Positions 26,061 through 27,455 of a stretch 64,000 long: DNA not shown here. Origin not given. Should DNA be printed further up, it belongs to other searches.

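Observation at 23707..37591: LysR-divergent 10-gene operon joins the phosphonoacetate C-P hydrolase route to an importer and two phosphoesterases, with no PhnW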

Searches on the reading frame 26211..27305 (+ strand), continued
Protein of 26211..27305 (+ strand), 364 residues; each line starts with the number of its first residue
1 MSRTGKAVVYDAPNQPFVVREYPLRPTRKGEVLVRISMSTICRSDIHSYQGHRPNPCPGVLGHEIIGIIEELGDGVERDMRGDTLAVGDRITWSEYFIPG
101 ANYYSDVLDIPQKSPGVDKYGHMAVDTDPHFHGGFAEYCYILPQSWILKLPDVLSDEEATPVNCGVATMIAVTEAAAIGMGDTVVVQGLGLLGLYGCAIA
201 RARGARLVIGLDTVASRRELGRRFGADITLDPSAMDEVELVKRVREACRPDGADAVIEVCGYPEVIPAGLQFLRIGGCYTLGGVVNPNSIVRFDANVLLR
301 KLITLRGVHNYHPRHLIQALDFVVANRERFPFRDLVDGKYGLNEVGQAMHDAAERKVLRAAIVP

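Call 37: search_protein_families(library=ncbifam, proteins=[L021:15928-17397:+, L062:4421-5875:-, L055:14460-15977:+, L037:10001-11092:+, L021:10001-11080:+, L065:10001-11086:+], max_evalue=1e-30)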
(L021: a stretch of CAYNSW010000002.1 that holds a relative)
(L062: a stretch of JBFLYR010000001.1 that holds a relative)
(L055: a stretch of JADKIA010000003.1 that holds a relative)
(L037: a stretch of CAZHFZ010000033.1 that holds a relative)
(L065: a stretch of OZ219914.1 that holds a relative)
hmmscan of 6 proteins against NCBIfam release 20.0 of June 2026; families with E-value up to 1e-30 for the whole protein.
L021:15928-17397:+ (489 aa): 37 families (the best 25 are shown)
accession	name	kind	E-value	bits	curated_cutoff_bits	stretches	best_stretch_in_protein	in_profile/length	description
TIGR03250.1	PhnAcAld_DH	equivalog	4.7e-253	839.9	635.65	1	20-489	3-472/472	phosphonoacetaldehyde dehydrogenase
NF040648.1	lactal_redase_Meth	equivalog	1.4e-129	433.1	650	1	25-484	3-459/463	lactaldehyde dehydrogenase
NF047626.1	SulfactDhSafD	equivalog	1.3e-105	354.1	700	1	36-484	3-451/454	sulfoacetaldehyde dehydrogenase SafD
TIGR01780.1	SSADH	subfamily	1.2e-93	314.4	646.35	1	39-483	2-448/448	succinate-semialdehyde dehydrogenase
TIGR01804.1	BADH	equivalog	1.5e-92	310.5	668.6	1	32-481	11-465/467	betaine-aldehyde dehydrogenase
NF006916.0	PRK09407.1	equivalog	1e-91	308.2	521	1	23-484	22-489/526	succinic semialdehyde dehydrogenase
NF009725.0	PRK13252.1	equivalog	3.3e-91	306.2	593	1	26-484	12-476/488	betaine-aldehyde dehydrogenase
NF040869.1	G3PDH_Arch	equivalog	1.6e-85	287.7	780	1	24-484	23-488/502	NADP-dependent glyceraldehyde-3-phosphate dehydrogenase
NF052305.1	DioxValDhHalo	equivalog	3.8e-84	283.3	750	1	31-484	17-478/483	2,5-dioxovalerate dehydrogenase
TIGR02299.1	HpaE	equivalog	7.3e-84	282.1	638.35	1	25-486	5-475/488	5-carboxymethyl-2-hydroxymuconate semialdehyde dehydrogenase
NF010000.0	PRK13473.1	subfamily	2.1e-83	280.6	615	1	32-468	15-454/475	aminobutyraldehyde dehydrogenase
NF042993.1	AlphKGSA_gudD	equivalog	2.4e-83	280.5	770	1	44-485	30-478/481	alpha-ketoglutaric semialdehyde dehydrogenase GucD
NF006915.0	PRK09406.1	equivalog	3.4e-81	273.5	730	1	41-484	8-453/457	NADP-dependent succinic semialdehyde dehydrogenase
NF008415.0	PRK11241.1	equivalog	4.2e-80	269.8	828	1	33-483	25-476/482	NADP-dependent succinate-semialdehyde dehydrogenase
NF045735.1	PaDhStyDPseudo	equivalog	5.2e-80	269.4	850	1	22-485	4-479/483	phenylacetaldehyde dehydrogenase StyD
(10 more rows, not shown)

L062:4421-5875:- (484 aa): 36 families (the best 25 are shown)
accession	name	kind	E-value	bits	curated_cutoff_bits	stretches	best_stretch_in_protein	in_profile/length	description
TIGR03250.1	PhnAcAld_DH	equivalog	4.3e-260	863.2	635.65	1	10-481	1-472/472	phosphonoacetaldehyde dehydrogenase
NF040648.1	lactal_redase_Meth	equivalog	6.2e-129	431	650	1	17-476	3-459/463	lactaldehyde dehydrogenase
NF047626.1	SulfactDhSafD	equivalog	1.5e-111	373.6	700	1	29-477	4-452/454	sulfoacetaldehyde dehydrogenase SafD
TIGR01804.1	BADH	equivalog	1.6e-95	320.3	668.6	1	17-475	2-467/467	betaine-aldehyde dehydrogenase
NF006916.0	PRK09407.1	equivalog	3.7e-95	319.5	521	1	26-476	34-489/526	succinic semialdehyde dehydrogenase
TIGR01780.1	SSADH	subfamily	5.7e-94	315.5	646.35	1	31-475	2-448/448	succinate-semialdehyde dehydrogenase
NF009725.0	PRK13252.1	equivalog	1.3e-89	300.9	593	1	15-476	9-476/488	betaine-aldehyde dehydrogenase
NF007497.0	PRK10090.1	equivalog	1.3e-84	284.7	500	1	17-459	11-458/480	aldehyde dehydrogenase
NF040869.1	G3PDH_Arch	equivalog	2.4e-84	283.8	780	1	17-476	24-488/502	NADP-dependent glyceraldehyde-3-phosphate dehydrogenase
NF042993.1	AlphKGSA_gudD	equivalog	4.2e-84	283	770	1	29-477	22-478/481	alpha-ketoglutaric semialdehyde dehydrogenase GucD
NF052305.1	DioxValDhHalo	equivalog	2.2e-83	280.8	750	1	27-476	21-478/483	2,5-dioxovalerate dehydrogenase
NF006915.0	PRK09406.1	equivalog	9.9e-83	278.5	730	1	30-476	5-453/457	NADP-dependent succinic semialdehyde dehydrogenase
NF010000.0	PRK13473.1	subfamily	1e-82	278.3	615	1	26-474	17-467/475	aminobutyraldehyde dehydrogenase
NF008415.0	PRK11241.1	equivalog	2.2e-80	270.7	828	1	24-472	24-473/482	NADP-dependent succinate-semialdehyde dehydrogenase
TIGR02299.1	HpaE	equivalog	5.1e-78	262.8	638.35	1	27-479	17-476/488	5-carboxymethyl-2-hydroxymuconate semialdehyde dehydrogenase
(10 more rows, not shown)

L055:14460-15977:+ (505 aa): 37 families (the best 25 are shown)
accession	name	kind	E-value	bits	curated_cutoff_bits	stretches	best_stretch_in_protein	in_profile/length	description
TIGR03250.1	PhnAcAld_DH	equivalog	6.2e-252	836.3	635.65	1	36-505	3-472/472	phosphonoacetaldehyde dehydrogenase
NF040648.1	lactal_redase_Meth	equivalog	9.7e-133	443.6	650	1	39-500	1-459/463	lactaldehyde dehydrogenase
NF047626.1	SulfactDhSafD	equivalog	4e-107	359.1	700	1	53-500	4-451/454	sulfoacetaldehyde dehydrogenase SafD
TIGR01804.1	BADH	equivalog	3.7e-95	319.1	668.6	1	47-497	10-465/467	betaine-aldehyde dehydrogenase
NF006916.0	PRK09407.1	equivalog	4.6e-93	312.6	521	1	38-500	22-489/526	succinic semialdehyde dehydrogenase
TIGR01780.1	SSADH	subfamily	5.7e-92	308.9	646.35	1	57-499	4-448/448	succinate-semialdehyde dehydrogenase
NF009725.0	PRK13252.1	equivalog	1.5e-91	307.3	593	1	44-500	14-476/488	betaine-aldehyde dehydrogenase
NF040869.1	G3PDH_Arch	equivalog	4.8e-85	286.1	780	1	40-500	23-488/502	NADP-dependent glyceraldehyde-3-phosphate dehydrogenase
NF010000.0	PRK13473.1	subfamily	4.6e-83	279.4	615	1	41-484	7-454/475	aminobutyraldehyde dehydrogenase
NF042993.1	AlphKGSA_gudD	equivalog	2.2e-82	277.4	770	1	59-501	29-478/481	alpha-ketoglutaric semialdehyde dehydrogenase GucD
TIGR02299.1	HpaE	equivalog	7e-82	275.6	638.35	1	41-503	5-476/488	5-carboxymethyl-2-hydroxymuconate semialdehyde dehydrogenase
NF045735.1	PaDhStyDPseudo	equivalog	1.7e-81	274.3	850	1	35-500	1-478/483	phenylacetaldehyde dehydrogenase StyD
NF007497.0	PRK10090.1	equivalog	4.9e-80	269.6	500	1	37-487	7-462/480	aldehyde dehydrogenase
NF052305.1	DioxValDhHalo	equivalog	1.1e-79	268.6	750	1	47-500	17-478/483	2,5-dioxovalerate dehydrogenase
NF008415.0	PRK11241.1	equivalog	1e-78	265.2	828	1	42-499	16-476/482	NADP-dependent succinate-semialdehyde dehydrogenase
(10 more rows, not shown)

L037:10001-11092:+ (364 aa): 4 families
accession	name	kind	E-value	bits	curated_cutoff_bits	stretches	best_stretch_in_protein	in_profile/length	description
TIGR03366.1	HpnZ_proposed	hypoth_equivalog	7.2e-80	268.5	328.1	1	29-345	5-315/315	putative phosphonate catabolism associated alcohol dehydrogenase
TIGR03989.1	Rxyl_3153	subfamily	1.5e-34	119.9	440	0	133-362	139-368/370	NDMA-dependent alcohol dehydrogenase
TIGR00692.1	tdh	equivalog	4.7e-34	117.9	458.35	1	18-310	12-287/340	L-threonine 3-dehydrogenase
NF003808.0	PRK05396.1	equivalog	1.7e-32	112.6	380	1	15-309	11-287/341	L-threonine 3-dehydrogenase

L021:10001-11080:+ (360 aa): 4 families
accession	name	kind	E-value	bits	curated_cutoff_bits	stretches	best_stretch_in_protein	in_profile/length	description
TIGR03366.1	HpnZ_proposed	hypoth_equivalog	2.3e-85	286.6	328.1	1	23-341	3-315/315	putative phosphonate catabolism associated alcohol dehydrogenase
TIGR00692.1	tdh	equivalog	7.4e-34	117.3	458.35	1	15-322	13-312/340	L-threonine 3-dehydrogenase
NF003808.0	PRK05396.1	equivalog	4.8e-32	111.2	380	1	12-305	12-287/341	L-threonine 3-dehydrogenase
TIGR03989.1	Rxyl_3153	subfamily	9.9e-31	107.3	440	0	129-358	139-368/370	NDMA-dependent alcohol dehydrogenase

L065:10001-11086:+ (362 aa): 4 families
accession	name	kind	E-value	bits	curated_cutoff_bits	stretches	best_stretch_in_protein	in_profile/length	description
TIGR03366.1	HpnZ_proposed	hypoth_equivalog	5.3e-86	288.7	328.1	1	27-342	5-314/315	putative phosphonate catabolism associated alcohol dehydrogenase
TIGR00692.1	tdh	equivalog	2.7e-34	118.7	458.35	1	21-348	17-326/340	L-threonine 3-dehydrogenase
NF003808.0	PRK05396.1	equivalog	1.1e-33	116.6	380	1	17-350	15-328/341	L-threonine 3-dehydrogenase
TIGR03451.1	mycoS_dep_FDH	equivalog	2.9e-32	111.9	512.9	1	15-360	14-356/358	S-(hydroxymethyl)mycothiol dehydrogenase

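Call 51: search_protein_representatives(protein=window:26211-27305:+)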
Query: 364 residues. Proteins with E-value up to 0.001 (for the whole library): 25442; up to 1e-10: 6009; up to 1e-30: 464. The best 150 are listed.
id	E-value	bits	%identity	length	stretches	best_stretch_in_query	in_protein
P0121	2.2e-154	530.2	63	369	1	2-364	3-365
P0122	3.7e-117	407.7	65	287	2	5-174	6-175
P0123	3.7e-91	322.1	63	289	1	80-335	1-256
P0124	8.2e-86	304.6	42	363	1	5-364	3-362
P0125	7.2e-81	288.3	69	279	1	4-173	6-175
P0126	1.3e-79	284.2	40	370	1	3-363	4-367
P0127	2.5e-78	279.9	68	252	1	91-283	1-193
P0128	1.2e-76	274.4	50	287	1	5-290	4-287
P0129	2.3e-76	273.4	69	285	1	6-175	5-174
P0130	1.2e-75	271.2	39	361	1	3-362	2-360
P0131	5.6e-75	268.9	77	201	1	8-156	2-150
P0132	2.3e-74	266.9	40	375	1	3-362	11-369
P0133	6.4e-72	258.9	39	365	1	5-362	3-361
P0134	7.7e-72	258.6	53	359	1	4-240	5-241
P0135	2.5e-71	256.9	40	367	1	2-364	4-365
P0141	1.6e-68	247.7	37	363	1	3-362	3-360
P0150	1.2e-64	234.9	40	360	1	3-355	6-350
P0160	1.3e-61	225.0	33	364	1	5-362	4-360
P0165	5.4e-61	222.9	39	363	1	4-364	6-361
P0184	6.9e-58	212.7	35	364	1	3-364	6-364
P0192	1.6e-56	208.2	33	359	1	4-364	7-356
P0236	4.9e-52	193.4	34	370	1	6-364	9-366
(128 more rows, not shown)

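Call 75: search_protein_families(library=ncbifam, proteins=[P0121, P0124, P0130, P0135, P0150, P0160, P0141, P0192, P0184, P0236], max_evalue=1e-40)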
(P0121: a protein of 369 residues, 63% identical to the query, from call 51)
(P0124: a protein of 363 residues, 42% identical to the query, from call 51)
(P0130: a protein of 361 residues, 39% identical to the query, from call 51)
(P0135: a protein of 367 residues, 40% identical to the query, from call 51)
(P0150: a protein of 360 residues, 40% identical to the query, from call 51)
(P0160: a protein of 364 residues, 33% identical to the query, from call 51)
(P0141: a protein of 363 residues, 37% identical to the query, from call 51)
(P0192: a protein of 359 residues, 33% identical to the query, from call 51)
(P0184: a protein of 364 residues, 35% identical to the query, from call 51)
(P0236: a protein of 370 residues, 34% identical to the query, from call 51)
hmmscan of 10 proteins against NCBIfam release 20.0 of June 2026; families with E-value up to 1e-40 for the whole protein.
P0121 (369 aa): 1 family
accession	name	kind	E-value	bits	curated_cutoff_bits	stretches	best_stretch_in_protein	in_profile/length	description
TIGR03366.1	HpnZ_proposed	hypoth_equivalog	6.8e-86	288.3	328.1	1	29-345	4-314/315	putative phosphonate catabolism associated alcohol dehydrogenase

P0124 (363 aa): 3 families
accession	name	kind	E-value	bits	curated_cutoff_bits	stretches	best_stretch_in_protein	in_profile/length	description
TIGR03366.1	HpnZ_proposed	hypoth_equivalog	4e-97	325.2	328.1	1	24-341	2-313/315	putative phosphonate catabolism associated alcohol dehydrogenase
TIGR00692.1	tdh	equivalog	1.6e-46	158.9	458.35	1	13-351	9-329/340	L-threonine 3-dehydrogenase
NF003808.0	PRK05396.1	equivalog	2.5e-44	151.6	380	1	13-351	11-329/341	L-threonine 3-dehydrogenase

P0130 (361 aa): 1 family
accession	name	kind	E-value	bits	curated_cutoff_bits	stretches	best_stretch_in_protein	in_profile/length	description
TIGR03366.1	HpnZ_proposed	hypoth_equivalog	1.4e-90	303.7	328.1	1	25-343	2-315/315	putative phosphonate catabolism associated alcohol dehydrogenase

P0135 (367 aa): 2 families
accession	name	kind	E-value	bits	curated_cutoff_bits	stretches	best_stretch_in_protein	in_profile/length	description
TIGR03366.1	HpnZ_proposed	hypoth_equivalog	4.3e-120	400.7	328.1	1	28-345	2-314/315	putative phosphonate catabolism associated alcohol dehydrogenase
NF003808.0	PRK05396.1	equivalog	5.9e-43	147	380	1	9-354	3-329/341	L-threonine 3-dehydrogenase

P0150 (360 aa): 1 family
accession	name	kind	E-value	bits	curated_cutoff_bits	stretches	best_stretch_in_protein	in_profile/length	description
TIGR03366.1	HpnZ_proposed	hypoth_equivalog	2.5e-105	352.1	328.1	1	29-341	2-315/315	putative phosphonate catabolism associated alcohol dehydrogenase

P0160 (364 aa): 1 family
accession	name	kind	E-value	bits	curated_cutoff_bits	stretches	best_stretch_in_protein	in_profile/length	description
TIGR03366.1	HpnZ_proposed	hypoth_equivalog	8.4e-112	373.4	328.1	1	26-335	3-308/315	putative phosphonate catabolism associated alcohol dehydrogenase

P0141 (363 aa): 1 family
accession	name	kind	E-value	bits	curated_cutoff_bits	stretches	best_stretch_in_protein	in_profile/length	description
TIGR03366.1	HpnZ_proposed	hypoth_equivalog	3.4e-91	305.7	328.1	1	25-343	1-315/315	putative phosphonate catabolism associated alcohol dehydrogenase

P0192 (359 aa): 1 family
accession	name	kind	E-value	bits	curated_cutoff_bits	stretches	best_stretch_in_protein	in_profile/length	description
TIGR03366.1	HpnZ_proposed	hypoth_equivalog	2.4e-84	283.2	328.1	1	29-337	2-315/315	putative phosphonate catabolism associated alcohol dehydrogenase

P0184 (364 aa): 2 families
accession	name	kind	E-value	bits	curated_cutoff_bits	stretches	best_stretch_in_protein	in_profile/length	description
TIGR03366.1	HpnZ_proposed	hypoth_equivalog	5.1e-102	341.3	328.1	1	33-345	6-315/315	putative phosphonate catabolism associated alcohol dehydrogenase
NF041097.1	keto_inos_dh_IolM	equivalog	4.3e-43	147.4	450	1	20-356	40-381/389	scyllo-inosose 3-dehydrogenase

P0236 (370 aa): 1 family
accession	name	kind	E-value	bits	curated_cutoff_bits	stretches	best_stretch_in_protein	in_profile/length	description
TIGR03366.1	HpnZ_proposed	hypoth_equivalog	6.4e-108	360.7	328.1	1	28-347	1-315/315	putative phosphonate catabolism associated alcohol dehydrogenase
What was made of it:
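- On PbfG / TIGR03366 HEP dehydrogenase: The whole proteobacterial clade scores 268-289 (calls 37, 75).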

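Call 95: search_protein_families(library=ncbifam, proteins=[L047:1817-2842:-, L047:15561-16508:+], max_evalue=0.00001)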
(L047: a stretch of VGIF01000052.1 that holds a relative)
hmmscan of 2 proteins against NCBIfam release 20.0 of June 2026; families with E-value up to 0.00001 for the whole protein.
L047:1817-2842:- (341 aa): 0 families

L047:15561-16508:+ (315 aa): 4 families
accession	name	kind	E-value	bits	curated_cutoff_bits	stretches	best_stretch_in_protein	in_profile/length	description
TIGR01098.1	3A0109s03R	subfamily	2.2e-63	214.1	112.05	1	30-280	8-252/253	phosphate/phosphite/phosphonate ABC transporter substrate-binding protein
TIGR03431.1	PhnD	equivalog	2.4e-62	211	261.1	1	36-315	13-284/288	phosphonate ABC transporter substrate-binding protein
TIGR04553.1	ABC_peri_selen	hypoth_equivalog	2.7e-32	112.2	250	1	54-314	1-259/266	putative selenate ABC transporter substrate-binding protein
NF049985.1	SBP_like_Rv1680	exception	5.7e-06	26.2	400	0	82-294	27-238/268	Rv1680 family SBP-like protein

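Call 100: find_homologous_proteins(query=P0165, max_evalue=1e-40)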
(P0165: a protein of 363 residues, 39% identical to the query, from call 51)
Query P0165 (363 aa): 1675 proteins with E <= 1e-40 among 8000 candidates; the best 120 are listed.
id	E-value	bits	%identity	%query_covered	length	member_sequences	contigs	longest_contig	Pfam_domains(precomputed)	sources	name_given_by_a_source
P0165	1.2e-238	809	100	100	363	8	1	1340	PF00107.33,PF08240.18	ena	-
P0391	1.1e-188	645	81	99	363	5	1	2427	PF00107.33,PF16912.12,PF08240.18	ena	-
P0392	1.0e-122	428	56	100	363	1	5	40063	PF00107.33,PF08240.18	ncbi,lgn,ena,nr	ncbi:MAG: alcohol dehydrogenase [Planctomycetes bacterium]|nr:alcohol dehydrogenase [Planctomycetota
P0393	8.0e-108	379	59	83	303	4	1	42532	PF00107.33,PF16912.12,PF13602.13,PF08240.18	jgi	-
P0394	6.5e-106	373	51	100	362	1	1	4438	PF00107.33,PF13602.13,PF08240.18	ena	-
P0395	1.1e-105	372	54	98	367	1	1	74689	PF00107.33,PF08240.18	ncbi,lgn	-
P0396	2.6e-105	371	54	96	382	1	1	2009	PF00107.33,PF16912.12,PF08240.18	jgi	jgi:putative phosphonate catabolism associated alcohol dehydrogenase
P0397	8.8e-105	369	51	100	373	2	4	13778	PF00107.33,PF16912.12,PF13602.13,PF08240.18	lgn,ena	-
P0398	2.1e-104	368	51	99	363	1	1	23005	PF00107.33,PF16912.12,PF13602.13,PF08240.18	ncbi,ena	-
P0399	2.0e-102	361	52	99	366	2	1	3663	PF00107.33,PF16912.12,PF13602.13,PF08240.18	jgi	jgi:alcohol dehydrogenase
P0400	2.6e-102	361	51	98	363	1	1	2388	PF00107.33,PF16912.12,PF08240.18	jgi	-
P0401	1.3e-101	359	53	98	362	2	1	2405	PF00107.33,PF16912.12,PF13602.13,PF08240.18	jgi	jgi:alcohol dehydrogenase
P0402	3.8e-101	357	52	97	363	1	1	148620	PF00107.33,PF16912.12,PF13602.13,PF08240.18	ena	-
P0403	5.9e-101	356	49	99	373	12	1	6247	PF00107.33,PF16912.12,PF13602.13,PF08240.18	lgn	-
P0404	1.2e-100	355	51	99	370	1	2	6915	PF00107.33,PF16912.12,PF13602.13,PF08240.18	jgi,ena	-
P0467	3.6e-96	341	50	98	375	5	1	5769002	PF00107.33,PF16912.12,PF08240.18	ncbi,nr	ncbi:D-arabitol-phosphate dehydrogenase [Planctomycetes bacterium K2D]|nr:D-arabitol-phosphate dehyd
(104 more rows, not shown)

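Call 101: find_encoding_contigs(protein=P0467, flank=8000, max_places=1)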
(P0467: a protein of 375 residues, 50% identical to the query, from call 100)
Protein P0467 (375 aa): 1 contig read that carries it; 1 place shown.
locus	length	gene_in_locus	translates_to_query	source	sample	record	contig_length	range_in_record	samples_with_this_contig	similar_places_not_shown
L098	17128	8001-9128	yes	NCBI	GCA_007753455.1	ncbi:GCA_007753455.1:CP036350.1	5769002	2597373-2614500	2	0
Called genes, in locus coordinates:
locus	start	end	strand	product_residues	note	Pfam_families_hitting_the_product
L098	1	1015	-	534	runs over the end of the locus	-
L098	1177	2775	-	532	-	PF01266:DAO, PF16901:DAO_C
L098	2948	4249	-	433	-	PF00413:Peptidase_M10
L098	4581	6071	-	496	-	PF00370:FGGY_N, PF02782:FGGY_C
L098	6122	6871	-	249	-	PF00230:MIP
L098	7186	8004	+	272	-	PF00702:Hydrolase, PF13419:HAD_2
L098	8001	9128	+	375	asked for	PF08240:ADH_N, PF16912:Glu_dehyd_C, PF00107:ADH_zinc_N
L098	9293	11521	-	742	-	PF13675:PilJ, PF00512:HisKA, PF02518:HATPase_c, PF00072:Response_reg, PF01627:Hpt (weak)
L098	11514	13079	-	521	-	PF00072:Response_reg, PF00158:Sigma54_activat, PF14532:Sigma54_activ_2, PF25601:AAA_lid_14, PF02954:HTH_8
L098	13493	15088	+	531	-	PF13372:Alginate_exp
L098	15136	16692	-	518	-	PF04060:FeS (weak), PF00667:FAD_binding_1, PF00175:NAD_binding_1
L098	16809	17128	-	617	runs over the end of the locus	PF03460:NIR_SIR_ferr, PF01077:NIR_SIR, PF03460:NIR_SIR_ferr, PF01077:NIR_SIR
